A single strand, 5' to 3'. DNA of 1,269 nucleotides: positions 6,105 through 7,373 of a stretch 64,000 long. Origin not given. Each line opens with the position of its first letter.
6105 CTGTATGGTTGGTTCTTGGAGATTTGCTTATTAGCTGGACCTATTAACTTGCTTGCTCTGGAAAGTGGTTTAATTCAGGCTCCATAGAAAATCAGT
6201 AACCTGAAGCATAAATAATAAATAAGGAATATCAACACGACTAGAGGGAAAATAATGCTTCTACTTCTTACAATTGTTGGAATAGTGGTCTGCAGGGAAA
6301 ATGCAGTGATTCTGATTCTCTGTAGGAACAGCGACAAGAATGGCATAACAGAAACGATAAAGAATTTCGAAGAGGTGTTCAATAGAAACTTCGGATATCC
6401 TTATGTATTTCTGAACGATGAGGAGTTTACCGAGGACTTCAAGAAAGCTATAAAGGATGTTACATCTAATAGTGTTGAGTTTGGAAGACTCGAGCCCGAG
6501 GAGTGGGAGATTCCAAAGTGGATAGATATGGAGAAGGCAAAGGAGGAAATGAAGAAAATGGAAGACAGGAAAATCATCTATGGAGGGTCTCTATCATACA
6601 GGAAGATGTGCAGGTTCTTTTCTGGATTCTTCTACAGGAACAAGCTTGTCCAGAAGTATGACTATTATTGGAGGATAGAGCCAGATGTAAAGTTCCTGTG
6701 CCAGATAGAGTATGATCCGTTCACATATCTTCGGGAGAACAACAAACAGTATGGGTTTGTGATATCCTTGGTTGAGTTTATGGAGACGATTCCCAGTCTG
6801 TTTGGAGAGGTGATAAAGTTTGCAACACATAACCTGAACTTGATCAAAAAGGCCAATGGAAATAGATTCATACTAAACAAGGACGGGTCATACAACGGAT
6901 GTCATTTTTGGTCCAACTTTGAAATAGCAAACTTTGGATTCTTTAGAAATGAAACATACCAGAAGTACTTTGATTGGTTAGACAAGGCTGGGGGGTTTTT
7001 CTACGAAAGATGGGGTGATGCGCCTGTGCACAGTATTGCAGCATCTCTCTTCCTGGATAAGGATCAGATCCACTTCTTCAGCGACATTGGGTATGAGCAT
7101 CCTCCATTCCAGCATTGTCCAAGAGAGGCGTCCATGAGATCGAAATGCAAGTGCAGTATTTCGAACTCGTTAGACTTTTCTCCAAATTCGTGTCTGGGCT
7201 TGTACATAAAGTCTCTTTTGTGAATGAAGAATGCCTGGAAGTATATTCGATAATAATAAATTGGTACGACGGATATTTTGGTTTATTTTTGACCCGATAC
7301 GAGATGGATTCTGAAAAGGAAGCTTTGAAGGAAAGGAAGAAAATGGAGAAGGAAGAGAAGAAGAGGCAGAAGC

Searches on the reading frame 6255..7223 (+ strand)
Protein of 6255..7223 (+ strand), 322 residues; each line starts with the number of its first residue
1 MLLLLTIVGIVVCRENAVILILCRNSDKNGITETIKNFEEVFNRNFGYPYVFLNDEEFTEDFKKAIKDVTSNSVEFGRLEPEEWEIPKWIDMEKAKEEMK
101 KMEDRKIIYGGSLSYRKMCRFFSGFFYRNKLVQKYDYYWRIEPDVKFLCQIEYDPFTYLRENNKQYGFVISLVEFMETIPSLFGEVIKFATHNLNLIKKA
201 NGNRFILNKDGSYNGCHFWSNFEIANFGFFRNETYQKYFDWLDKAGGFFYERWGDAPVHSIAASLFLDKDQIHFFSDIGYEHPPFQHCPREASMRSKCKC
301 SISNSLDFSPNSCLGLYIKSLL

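Call 17: search_protein_families(library=pfam, proteins=[window:6255-7223:+], max_evalue=0.01)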
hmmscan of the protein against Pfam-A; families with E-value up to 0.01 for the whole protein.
window:6255-7223:+ (322 aa): 1 family
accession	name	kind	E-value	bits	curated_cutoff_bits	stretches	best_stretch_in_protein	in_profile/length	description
PF01793.22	Glyco_transf_15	-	3.1e-115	385.5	25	1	14-284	54-325/325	Glycolipid 2-alpha-mannosyltransferase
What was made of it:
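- Checked: The ORF at 6255..7223 is a Kre2/Mnt1-type mannosyltransferase (PF01793, E=3e-115, call 17).
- O-mannosylation machinery exists in the genome (PF01793, call 17).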
